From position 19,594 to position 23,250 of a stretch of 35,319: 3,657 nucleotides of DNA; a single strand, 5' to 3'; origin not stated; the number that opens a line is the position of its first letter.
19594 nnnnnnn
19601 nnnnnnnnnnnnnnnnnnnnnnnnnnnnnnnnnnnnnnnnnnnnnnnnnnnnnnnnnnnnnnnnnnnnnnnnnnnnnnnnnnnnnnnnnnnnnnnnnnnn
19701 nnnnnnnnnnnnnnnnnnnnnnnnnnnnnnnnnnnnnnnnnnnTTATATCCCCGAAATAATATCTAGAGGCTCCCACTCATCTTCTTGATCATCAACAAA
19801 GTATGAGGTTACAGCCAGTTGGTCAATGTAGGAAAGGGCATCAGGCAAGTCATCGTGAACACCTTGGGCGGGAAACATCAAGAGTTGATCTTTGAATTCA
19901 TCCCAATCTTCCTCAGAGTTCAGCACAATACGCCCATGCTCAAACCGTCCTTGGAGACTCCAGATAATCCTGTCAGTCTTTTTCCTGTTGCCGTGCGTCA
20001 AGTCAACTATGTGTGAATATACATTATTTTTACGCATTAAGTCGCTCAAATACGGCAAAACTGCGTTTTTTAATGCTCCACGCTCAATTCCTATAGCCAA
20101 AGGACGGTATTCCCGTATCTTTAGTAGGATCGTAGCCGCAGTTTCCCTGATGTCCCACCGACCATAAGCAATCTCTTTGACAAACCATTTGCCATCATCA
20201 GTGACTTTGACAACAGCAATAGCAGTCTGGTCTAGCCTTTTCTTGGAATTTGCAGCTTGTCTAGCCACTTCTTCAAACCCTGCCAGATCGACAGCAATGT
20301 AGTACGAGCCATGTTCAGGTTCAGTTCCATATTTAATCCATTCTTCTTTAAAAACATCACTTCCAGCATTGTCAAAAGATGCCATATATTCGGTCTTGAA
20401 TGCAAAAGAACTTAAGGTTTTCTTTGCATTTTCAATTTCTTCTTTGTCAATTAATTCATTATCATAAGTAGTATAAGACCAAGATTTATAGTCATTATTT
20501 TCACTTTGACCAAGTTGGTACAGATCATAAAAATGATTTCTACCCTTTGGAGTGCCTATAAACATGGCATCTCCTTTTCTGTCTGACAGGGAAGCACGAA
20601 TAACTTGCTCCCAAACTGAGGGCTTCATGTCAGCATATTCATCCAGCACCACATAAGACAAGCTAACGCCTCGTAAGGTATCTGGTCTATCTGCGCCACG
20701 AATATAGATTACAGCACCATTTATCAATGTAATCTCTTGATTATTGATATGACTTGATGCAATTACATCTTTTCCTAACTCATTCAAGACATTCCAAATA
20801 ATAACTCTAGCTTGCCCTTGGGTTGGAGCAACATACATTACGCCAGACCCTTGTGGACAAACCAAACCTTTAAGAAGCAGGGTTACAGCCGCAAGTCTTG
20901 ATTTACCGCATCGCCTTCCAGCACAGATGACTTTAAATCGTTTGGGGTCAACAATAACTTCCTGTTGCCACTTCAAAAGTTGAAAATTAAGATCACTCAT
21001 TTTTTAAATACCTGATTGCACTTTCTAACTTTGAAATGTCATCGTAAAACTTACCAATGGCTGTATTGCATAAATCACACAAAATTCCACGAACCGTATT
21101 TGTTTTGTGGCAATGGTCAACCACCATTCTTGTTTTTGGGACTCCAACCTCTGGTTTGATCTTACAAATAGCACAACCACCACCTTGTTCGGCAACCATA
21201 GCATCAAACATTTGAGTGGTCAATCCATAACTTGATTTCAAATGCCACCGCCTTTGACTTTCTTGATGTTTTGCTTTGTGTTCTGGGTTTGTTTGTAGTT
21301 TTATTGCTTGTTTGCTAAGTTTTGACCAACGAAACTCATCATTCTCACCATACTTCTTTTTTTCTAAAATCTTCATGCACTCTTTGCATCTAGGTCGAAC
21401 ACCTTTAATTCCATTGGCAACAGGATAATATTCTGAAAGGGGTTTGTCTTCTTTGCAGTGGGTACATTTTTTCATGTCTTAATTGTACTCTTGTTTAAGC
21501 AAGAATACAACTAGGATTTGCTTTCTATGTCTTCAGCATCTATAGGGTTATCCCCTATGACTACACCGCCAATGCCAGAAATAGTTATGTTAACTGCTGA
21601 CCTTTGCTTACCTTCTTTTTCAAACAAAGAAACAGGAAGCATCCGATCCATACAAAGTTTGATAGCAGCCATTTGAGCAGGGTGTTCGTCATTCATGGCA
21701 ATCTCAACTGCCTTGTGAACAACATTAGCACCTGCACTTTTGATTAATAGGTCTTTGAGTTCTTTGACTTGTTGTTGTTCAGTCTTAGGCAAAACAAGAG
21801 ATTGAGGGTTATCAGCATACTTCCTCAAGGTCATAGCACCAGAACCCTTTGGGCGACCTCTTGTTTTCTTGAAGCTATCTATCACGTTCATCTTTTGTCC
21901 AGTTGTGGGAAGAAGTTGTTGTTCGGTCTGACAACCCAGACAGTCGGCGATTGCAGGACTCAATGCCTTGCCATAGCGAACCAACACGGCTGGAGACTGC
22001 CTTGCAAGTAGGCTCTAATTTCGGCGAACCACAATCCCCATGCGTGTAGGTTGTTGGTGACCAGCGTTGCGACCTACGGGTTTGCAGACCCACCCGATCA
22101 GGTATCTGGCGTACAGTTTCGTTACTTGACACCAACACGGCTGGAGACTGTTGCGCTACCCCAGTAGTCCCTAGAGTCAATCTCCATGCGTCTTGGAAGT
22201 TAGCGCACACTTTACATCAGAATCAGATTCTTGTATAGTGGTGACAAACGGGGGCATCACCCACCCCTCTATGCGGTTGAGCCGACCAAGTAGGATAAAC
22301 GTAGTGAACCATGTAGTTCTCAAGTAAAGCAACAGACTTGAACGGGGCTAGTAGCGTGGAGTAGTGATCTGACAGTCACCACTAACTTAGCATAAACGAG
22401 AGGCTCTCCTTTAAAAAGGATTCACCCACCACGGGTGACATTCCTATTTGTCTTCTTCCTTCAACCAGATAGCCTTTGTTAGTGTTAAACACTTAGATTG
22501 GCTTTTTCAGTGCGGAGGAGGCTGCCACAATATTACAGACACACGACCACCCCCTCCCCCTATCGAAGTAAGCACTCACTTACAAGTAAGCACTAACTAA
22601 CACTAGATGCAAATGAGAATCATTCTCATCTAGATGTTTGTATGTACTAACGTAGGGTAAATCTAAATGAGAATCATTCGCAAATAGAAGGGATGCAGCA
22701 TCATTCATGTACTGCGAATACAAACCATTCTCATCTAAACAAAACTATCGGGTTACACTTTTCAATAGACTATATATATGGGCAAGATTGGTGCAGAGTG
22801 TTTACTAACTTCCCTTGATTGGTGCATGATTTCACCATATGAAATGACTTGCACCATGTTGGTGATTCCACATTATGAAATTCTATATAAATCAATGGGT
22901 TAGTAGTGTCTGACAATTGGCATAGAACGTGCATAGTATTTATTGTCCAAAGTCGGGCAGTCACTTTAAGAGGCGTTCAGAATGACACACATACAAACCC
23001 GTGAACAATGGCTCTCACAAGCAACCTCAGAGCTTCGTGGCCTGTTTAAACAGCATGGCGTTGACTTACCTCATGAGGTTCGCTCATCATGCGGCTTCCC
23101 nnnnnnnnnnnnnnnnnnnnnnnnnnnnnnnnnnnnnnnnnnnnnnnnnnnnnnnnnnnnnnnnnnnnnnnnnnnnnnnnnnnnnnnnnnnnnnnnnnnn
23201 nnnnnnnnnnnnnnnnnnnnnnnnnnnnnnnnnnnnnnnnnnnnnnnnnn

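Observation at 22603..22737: Fur-box-like palindromes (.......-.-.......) repeated about 54 bp apart in the early control region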

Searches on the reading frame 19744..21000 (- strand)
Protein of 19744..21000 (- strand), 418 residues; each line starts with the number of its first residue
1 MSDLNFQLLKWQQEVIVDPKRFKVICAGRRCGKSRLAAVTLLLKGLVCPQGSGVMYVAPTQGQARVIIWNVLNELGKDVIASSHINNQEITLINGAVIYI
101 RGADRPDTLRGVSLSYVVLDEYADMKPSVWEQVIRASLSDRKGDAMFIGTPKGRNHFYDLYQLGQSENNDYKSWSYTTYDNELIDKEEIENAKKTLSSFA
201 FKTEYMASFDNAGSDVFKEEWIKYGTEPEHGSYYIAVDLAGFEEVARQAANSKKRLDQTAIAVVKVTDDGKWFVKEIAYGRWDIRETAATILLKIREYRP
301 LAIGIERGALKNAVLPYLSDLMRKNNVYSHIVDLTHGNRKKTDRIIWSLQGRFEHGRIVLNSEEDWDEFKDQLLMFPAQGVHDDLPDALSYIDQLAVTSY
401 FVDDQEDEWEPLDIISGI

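Call 10: search_dna_similar(query=window:19744-21000:-, collection=phages, mode=protein, max_rows=20)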
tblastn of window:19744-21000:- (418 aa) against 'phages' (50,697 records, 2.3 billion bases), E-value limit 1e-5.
Records with a match: 1618; places in all: 1618; records where one place covers at least 80% of the query: 1001.
Best place of each record, by identity: <60% 1618.
By first word of the organism name: Escherichia 540; Klebsiella 169; Vibrio 142; Synechococcus 91; Shigella 78; Mycobacterium 72; Gordonia 46; Enterobacteria 43; Microbacterium 38; Enterobacter 35; and 68 more.
By host as written in the record: - 240; Escherichia coli 233; Mycobacterium smegmatis mc2 155 44; Klebsiella pneumoniae 36; Vibrio harveyi BAA-1116 36; Microbacterium foliorum NRRL B-24224 26; Gordonia rubripertincta NRRL B-16540 26; Escherichia coli B 24; and 397 more.
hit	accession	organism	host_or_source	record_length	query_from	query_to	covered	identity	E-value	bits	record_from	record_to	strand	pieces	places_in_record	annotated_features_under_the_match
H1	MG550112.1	Haloferax tailed virus 1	Haloferax sp. LR2-5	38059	3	404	96%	25.1%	1e-20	100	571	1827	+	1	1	terminase large subunit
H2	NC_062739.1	Haloferax tailed virus 1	Haloferax sp. LR2-5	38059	3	404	96%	25.1%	1e-20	100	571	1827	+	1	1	terminase large subunit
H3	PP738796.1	Klebsiella phage vB_KpnM_Biddle_MM4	Klebsiella pneumoniae 1101160 (ATCC ...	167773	4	407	97%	24.8%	8e-10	67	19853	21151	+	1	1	terminase large subunit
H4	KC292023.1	Halorubrum tailed virus 4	Halorubrum sp. s5a-3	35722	12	404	94%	25.2%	6e-15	83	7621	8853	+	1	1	21: terminase large subunit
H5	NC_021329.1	Halorubrum tailed virus 4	Halorubrum sp. s5a-3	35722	12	404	94%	25.2%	6e-15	83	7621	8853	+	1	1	21: terminase large subunit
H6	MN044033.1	Klebsiella phage Marfa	Klebsiella pneumoniae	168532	4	407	97%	24.3%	8e-10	67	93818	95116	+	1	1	large terminase protein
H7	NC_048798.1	Klebsiella phage Marfa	Klebsiella pneumoniae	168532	4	407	97%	24.3%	8e-10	67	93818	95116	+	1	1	terminase large subunit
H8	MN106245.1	Klebsiella phage EI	Klebsiella pneumoniae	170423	4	407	97%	24.3%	8e-10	67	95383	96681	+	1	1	large terminase protein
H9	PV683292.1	Klebsiella phage HMGUkp2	Klebsiella sp.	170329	4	407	97%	24.3%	1e-9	67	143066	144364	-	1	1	terminase large subunit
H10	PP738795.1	Klebsiella phage vB_KpnM_Clarke_MM3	Klebsiella pneumoniae 1101160 (ATCC ...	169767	4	407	97%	24.3%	1e-9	67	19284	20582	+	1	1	terminase large subunit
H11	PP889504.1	Klebsiella phage phi1_146055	Klebsiella pneumoniae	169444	4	407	97%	24.3%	2e-9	66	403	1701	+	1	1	terminase large subunit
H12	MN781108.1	Klebsiella phage vB_Kpn_P545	Klebsiella pneumoniae KP4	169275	4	407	97%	24.3%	2e-9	66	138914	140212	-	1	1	terminase large subunit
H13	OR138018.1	Klebsiella phage R3_1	Klebsiella pneumoniae resistant mutant ...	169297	4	407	97%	24.3%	2e-9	66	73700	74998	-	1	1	terminase large subunit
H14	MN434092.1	Klebsiella phage AmPh_EK29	Klebsiella pneumoniae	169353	4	407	97%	24.3%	2e-9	66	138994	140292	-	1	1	terminase large subunit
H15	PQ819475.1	Klebsiella phage kv_tblp2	Klebsiella pneumoniae ATCC BAA-1705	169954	4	407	97%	24.3%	2e-9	66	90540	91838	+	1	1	terminase large subunit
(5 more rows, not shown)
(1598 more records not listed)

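Call 39: find_related_loci(query=window:19744-21000:-, collection=genome_contigs, flank=10000)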
Query window:19744-21000:- (418 aa) in genome_contigs; peptide patterns used: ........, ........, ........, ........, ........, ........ (x = any residue, [..] = any of these).
63 stretches matched a pattern; 23 encode a relative of the query (tblastn E <= 1e-3); 23 distinct loci.
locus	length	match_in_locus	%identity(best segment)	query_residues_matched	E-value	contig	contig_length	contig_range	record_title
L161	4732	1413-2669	80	1-418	0e+0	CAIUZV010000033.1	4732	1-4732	MAG: uncultured beta proteobacterium isolate Loclat_bin-04081 genome assembly, contig: bin-04081:033/461, whole genome s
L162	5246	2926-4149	75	1-397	0e+0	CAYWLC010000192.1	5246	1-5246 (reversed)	MAG TPA_asm: uncultured Luteolibacter sp. isolate SRP272421_co1_645 genome assembly, contig: NODE_60360_length_5246_cov_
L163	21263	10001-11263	70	4-418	0e+0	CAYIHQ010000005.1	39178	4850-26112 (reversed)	MAG TPA_asm: uncultured Ignavibacteriaceae bacterium isolate ERP119705_co22_105 genome assembly, contig: NODE_791_length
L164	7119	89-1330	57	1-417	1e-158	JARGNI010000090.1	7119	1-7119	MAG: Verrucomicrobiales bacterium isolate bin_ak_oxhcr2.025 NODE_4716_length_7119_cov_197.559173, whole genome shotgun s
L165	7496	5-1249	54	1-417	5e-153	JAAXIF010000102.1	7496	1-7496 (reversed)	MAG: Sphingobacteriales bacterium isolate SW22112_bin_1 NODE_5832_length_7496_cov_98.682570, whole genome shotgun sequen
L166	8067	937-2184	55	2-417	2e-152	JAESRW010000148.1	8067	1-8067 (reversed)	MAG: Flavobacteriales bacterium isolate NORP269 Contig_source1383C_13607, whole genome shotgun sequence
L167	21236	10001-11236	56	3-417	1e-151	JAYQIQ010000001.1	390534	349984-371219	MAG: Candidatus Eutrophomonas brisbanensis isolate SD4487_NP_metabat_bins_2.tsv.720 contig_15355_pilon, whole genome sho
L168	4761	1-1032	58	75-417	3e-140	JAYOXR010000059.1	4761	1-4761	MAG: Candidatus Nitrosopumilus brisbanensis isolate 139563_S164_maxbin_bins.tsv.144 NODE_19348_length_4761_cov_83.585848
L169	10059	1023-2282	49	1-417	9e-131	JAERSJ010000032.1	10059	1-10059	MAG: Methanobacteriota archaeon isolate BH3 c_000000001834, whole genome shotgun sequence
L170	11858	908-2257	42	1-418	3e-101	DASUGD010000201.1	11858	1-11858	MAG TPA_asm: Gemmatimonadaceae bacterium isolate SMAG_U1396 k141_2011416, whole genome shotgun sequence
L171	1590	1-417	87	280-418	3e-80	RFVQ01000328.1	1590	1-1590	MAG: Chitinophagia bacterium isolate WB5_3B_019 contig_100_327, whole genome shotgun sequence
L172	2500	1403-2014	43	6-209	1e-48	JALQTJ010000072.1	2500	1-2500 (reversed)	MAG: Flavobacteriaceae bacterium isolate DAH.18 NODE_72_length_2500_cov_8.562526, whole genome shotgun sequence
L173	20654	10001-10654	41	1-217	4e-42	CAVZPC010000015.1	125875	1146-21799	MAG: uncultured Acidobacteriaceae bacterium isolate MFD05580.bin.1.80 genome assembly, contig: contig_42014, whole genom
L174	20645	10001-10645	40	2-217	4e-41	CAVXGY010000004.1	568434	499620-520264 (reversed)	MAG: Terriglobia bacterium isolate MFD05513.bin.1.16 genome assembly, contig: contig_30562, whole genome shotgun sequenc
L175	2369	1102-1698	37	20-212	3e-34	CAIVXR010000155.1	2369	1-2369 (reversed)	MAG: uncultured beta proteobacterium isolate KR_bin-2157 genome assembly, contig: bin-2157:155/297, whole genome shotgun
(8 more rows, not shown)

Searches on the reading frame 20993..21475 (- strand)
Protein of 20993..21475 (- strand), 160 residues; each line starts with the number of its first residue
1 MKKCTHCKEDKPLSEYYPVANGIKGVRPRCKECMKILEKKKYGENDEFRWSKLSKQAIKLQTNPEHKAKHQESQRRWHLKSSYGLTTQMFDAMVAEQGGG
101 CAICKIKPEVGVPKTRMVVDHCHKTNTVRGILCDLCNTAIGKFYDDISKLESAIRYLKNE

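Call 12: search_protein_families(library=pfam, proteins=[window:20993-21475:-], max_evalue=0.01)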
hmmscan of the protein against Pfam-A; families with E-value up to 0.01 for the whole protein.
window:20993-21475:- (160 aa): 2 families
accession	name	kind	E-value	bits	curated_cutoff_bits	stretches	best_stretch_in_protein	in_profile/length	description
PF02945.21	Endonuclease_7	-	1.4e-23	83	23.6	1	78-159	3-82/82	Recombination endonuclease VII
PF25080.1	zf_RING-like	-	0.0076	16.7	27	0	4-42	3-38/48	RING zinc finger-like domain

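Call 13: search_protein_families(library=phrogs, proteins=[window:20993-21475:-], max_evalue=0.01)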
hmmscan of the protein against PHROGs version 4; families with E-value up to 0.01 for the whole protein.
window:20993-21475:- (160 aa): 14 families
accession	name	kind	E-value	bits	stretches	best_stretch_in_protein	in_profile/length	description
phrog_2633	-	DNA, RNA and nucleotide metabolism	3.6e-38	131.9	1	1-159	13-138/142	endonuclease VII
phrog_2914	-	DNA, RNA and nucleotide metabolism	1.3e-31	110.8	1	31-159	21-154/190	endonuclease VII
phrog_307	-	DNA, RNA and nucleotide metabolism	1.8e-25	91.7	1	61-159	90-178/334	endonuclease VII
phrog_1035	-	DNA, RNA and nucleotide metabolism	4.3e-17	63.8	1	1-156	63-226/271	endonuclease VII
phrog_423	-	DNA, RNA and nucleotide metabolism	7.6e-15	56.2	1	88-150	13-74/159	endonuclease VII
phrog_2255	-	DNA, RNA and nucleotide metabolism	9.9e-09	35.9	1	1-107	53-119/211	HNH endonuclease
phrog_2340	-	DNA, RNA and nucleotide metabolism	4.6e-07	31.1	1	1-69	8-76/171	endonuclease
phrog_5558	-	moron, auxiliary metabolic gene and host takeover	9.4e-07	30.1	1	1-59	8-70/130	Lar-like restriction alleviation protein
phrog_17507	-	DNA, RNA and nucleotide metabolism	9.6e-07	29.6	1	119-159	1-42/65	endonuclease VII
phrog_11865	-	DNA, RNA and nucleotide metabolism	1.3e-05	26.6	1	118-146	1-29/95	endonuclease VII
phrog_12813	-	unknown function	0.00014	22.8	1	2-39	154-191/199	-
phrog_30859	-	unknown function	0.00019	23.2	1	2-52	3-55/117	-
phrog_6611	-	unknown function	0.0064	17.6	0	2-39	142-179/180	-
phrog_3314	-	unknown function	0.0095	16.4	0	2-37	7-46/286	-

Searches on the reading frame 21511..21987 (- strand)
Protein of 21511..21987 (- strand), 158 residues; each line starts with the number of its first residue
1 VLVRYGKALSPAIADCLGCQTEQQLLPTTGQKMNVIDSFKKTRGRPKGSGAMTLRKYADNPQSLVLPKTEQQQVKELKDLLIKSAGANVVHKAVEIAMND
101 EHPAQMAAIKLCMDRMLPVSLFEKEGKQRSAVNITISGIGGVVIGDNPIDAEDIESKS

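Call 12: search_protein_families(library=pfam, proteins=[window:21511-21987:-], max_evalue=0.01)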
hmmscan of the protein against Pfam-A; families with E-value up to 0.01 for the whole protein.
window:21511-21987:- (158 aa): 0 families

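Call 13: search_protein_families(library=phrogs, proteins=[window:21511-21987:-], max_evalue=0.01)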
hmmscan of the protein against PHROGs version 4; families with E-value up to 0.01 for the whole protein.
window:21511-21987:- (158 aa): 0 families

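Call 20: find_related_loci(query=window:21511-21987:-, collection=viral_contigs, flank=4000)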
Query window:21511-21987:- (158 aa) in viral_contigs; peptide patterns used: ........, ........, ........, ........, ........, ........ (x = any residue, [..] = any of these).
370 stretches matched a pattern; 359 encode a relative of the query (tblastn E <= 1e-3); the best 80 are kept; 80 distinct loci.
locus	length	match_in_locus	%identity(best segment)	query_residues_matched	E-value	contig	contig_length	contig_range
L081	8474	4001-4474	99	1-158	1e-104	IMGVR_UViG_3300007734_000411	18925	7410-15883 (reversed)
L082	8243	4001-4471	97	1-157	2e-102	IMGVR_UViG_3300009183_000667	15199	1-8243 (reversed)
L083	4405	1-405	100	23-157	2e-88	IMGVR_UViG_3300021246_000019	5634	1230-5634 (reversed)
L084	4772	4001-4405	98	23-157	5e-86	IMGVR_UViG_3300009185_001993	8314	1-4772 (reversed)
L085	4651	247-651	97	23-157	1e-85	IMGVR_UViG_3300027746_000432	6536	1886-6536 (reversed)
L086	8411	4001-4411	94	21-157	4e-85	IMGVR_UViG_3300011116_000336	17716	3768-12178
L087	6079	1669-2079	95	21-157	2e-85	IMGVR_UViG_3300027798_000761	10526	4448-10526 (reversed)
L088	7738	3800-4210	95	21-157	2e-85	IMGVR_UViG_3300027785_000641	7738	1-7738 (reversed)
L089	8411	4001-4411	94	21-157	5e-85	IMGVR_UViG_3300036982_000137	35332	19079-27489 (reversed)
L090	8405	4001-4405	96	23-157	5e-85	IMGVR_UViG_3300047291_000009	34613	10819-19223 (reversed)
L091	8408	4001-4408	96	22-157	6e-85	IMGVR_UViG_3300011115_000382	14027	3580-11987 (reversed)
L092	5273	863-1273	94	21-157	2e-84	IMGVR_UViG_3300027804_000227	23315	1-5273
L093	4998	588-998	94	21-157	2e-84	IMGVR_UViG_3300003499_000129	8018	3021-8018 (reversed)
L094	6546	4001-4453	86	21-157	3e-81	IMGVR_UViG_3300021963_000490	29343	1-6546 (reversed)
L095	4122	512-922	91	25-157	4e-79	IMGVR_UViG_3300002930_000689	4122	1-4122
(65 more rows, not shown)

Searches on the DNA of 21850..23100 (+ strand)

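Call 3: search_dna_similar(query=window:21900-23100:+, collection=phages, mode=distant, max_rows=30)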
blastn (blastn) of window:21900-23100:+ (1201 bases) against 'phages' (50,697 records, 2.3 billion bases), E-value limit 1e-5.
No match.

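Call 63: search_rna_families(source=window, start=21850, end=23000, threshold=evalue, max_evalue=10, show_alignments=2)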
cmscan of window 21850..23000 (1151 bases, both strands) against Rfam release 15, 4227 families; matches with E-value up to 10: 4.
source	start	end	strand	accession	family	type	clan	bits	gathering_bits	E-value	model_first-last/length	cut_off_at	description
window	22467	22507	+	RF00344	snoZ267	Gene; snRNA; snoRNA; CD-box;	-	21.1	43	0.39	1-73/73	no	Small nucleolar RNA Z267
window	22624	22762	+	RF00082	SraG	Gene; sRNA;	-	20.5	50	0.76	1-177/177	no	SraG RNA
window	22453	22518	-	RF03064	RAGATH-18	Gene; sRNA;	-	17.7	44.9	3.5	1-71/71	no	RAGATH-18 RNA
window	22684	22808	+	RF01637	ceN47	Gene; snRNA; snoRNA; CD-box;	-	14.6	35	2.8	1-155/155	no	Nematode snoRNA ceN47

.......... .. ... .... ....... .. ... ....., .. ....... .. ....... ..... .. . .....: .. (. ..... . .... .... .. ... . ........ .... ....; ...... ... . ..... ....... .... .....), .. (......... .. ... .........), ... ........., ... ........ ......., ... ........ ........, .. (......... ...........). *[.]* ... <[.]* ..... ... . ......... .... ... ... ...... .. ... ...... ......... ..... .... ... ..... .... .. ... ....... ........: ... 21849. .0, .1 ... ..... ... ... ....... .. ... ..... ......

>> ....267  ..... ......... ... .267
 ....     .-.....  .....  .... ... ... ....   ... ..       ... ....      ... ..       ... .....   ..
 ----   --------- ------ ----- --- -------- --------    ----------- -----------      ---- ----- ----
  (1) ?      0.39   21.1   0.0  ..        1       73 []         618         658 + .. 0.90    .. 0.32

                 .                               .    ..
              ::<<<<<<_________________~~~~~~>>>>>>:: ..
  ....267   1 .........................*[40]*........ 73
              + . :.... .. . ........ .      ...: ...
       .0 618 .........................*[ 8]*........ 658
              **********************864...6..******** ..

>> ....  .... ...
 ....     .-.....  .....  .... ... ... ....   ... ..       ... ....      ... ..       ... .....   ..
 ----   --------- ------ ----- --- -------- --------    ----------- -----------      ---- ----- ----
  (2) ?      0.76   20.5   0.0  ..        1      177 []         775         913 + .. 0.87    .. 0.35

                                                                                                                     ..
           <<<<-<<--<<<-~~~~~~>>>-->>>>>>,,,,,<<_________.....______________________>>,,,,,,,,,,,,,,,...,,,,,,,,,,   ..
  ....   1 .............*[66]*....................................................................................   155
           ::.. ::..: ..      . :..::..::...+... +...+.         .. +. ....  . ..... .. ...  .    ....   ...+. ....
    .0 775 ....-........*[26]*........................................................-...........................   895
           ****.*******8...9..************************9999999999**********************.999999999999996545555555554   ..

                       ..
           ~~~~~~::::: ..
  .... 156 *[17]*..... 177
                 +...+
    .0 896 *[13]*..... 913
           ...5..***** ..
